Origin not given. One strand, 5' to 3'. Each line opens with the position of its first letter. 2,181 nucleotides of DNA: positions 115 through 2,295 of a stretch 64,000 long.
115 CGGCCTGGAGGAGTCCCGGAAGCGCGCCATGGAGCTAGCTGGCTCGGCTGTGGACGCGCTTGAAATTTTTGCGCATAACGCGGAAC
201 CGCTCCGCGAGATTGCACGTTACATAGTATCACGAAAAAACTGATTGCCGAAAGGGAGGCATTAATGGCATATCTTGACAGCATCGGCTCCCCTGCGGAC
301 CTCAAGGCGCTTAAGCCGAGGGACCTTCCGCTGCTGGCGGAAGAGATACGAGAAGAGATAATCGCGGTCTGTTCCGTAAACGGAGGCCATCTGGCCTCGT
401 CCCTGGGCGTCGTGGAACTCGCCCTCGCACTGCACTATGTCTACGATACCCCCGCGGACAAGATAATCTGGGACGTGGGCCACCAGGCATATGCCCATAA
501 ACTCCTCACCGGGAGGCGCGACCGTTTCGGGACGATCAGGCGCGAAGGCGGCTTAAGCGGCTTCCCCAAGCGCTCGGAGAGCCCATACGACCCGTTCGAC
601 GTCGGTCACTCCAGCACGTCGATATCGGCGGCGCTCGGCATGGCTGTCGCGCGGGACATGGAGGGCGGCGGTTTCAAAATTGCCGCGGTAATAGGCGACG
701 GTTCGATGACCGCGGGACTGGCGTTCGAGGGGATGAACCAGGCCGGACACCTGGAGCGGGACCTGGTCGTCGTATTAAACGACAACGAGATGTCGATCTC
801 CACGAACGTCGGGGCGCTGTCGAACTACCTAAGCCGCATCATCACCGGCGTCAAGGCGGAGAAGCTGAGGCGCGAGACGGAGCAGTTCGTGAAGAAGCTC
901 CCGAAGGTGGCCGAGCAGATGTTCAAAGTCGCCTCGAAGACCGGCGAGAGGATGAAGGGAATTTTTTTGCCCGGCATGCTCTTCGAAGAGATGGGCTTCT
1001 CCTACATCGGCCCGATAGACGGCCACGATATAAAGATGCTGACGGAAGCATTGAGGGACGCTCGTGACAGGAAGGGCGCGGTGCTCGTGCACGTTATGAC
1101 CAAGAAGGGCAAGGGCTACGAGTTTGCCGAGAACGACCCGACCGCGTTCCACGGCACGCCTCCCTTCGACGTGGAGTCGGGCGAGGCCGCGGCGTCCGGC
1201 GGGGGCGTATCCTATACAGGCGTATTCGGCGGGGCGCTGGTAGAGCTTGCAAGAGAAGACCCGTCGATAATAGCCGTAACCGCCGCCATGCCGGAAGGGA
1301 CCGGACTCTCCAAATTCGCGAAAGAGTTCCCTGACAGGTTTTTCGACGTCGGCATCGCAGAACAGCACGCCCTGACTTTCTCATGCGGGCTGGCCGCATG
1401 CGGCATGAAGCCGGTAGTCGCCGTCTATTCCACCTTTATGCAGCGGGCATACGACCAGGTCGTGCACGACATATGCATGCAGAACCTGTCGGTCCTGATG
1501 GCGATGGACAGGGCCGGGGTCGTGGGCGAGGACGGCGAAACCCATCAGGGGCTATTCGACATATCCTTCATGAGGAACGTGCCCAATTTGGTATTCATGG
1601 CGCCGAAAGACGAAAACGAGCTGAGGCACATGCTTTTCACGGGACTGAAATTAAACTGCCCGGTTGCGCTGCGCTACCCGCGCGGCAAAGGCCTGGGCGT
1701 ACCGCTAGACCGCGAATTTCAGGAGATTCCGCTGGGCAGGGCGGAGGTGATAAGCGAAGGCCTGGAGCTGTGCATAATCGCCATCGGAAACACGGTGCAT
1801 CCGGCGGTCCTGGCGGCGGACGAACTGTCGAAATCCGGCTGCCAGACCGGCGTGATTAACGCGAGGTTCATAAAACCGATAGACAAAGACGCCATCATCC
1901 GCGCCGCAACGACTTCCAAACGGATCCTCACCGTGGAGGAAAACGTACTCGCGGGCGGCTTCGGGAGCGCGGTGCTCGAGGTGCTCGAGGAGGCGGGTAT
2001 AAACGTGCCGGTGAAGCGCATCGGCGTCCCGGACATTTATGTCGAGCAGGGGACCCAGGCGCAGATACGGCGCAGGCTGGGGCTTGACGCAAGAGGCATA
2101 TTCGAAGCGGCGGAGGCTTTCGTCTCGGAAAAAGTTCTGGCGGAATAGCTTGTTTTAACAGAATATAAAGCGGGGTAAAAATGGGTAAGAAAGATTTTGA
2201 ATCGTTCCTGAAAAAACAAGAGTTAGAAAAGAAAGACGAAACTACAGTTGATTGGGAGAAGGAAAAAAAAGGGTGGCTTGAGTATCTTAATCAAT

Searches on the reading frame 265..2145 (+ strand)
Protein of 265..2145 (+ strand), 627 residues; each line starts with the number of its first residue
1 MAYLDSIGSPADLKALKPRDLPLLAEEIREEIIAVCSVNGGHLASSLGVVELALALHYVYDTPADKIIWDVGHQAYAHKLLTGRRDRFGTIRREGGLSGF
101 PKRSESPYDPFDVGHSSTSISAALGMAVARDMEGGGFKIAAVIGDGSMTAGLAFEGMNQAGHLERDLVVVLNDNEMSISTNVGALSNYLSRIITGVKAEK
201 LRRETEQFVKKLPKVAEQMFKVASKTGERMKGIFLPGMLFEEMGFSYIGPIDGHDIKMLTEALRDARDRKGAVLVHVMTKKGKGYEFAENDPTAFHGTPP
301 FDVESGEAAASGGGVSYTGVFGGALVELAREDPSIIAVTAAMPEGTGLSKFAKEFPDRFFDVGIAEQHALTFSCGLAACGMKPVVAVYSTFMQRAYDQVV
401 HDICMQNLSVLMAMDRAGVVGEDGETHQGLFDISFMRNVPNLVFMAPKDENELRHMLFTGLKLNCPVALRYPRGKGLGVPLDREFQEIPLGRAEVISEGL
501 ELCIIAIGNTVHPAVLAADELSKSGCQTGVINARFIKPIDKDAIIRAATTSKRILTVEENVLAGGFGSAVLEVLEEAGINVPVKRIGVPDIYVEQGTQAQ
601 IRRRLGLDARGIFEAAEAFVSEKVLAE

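Call 4: search_protein_families(library=pfam, proteins=[window:265-2145:+], max_evalue=1)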
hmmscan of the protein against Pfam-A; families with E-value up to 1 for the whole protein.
window:265-2145:+ (627 aa): 7 families
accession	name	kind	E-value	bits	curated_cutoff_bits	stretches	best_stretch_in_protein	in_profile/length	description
PF13292.11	DXP_synthase_N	-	4e-121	403.9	21.2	1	4-279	1-274/274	1-deoxy-D-xylulose-5-phosphate synthase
PF02779.29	Transket_pyr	-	7.2e-45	153.2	27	1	315-474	3-170/174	Transketolase, pyrimidine binding domain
PF02780.25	Transketolase_C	-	2.8e-31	108.4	25.9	1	491-612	1-124/124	Transketolase, C-terminal domain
PF17147.9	PFOR_II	-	4.9e-06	27.3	27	1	501-576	2-77/102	Pyruvate:ferredoxin oxidoreductase core domain II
PF00456.26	Transketolase_N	-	4.9e-05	22.9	22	1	139-182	147-191/334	Transketolase, thiamine diphosphate binding domain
PF00676.26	E1_dh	-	0.00021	20.8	22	1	118-182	105-169/300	Dehydrogenase E1 component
PF02775.26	TPP_enzyme_C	-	0.0058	16.9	21.9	1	118-181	32-89/151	Thiamine pyrophosphate enzyme, C-terminal TPP binding domain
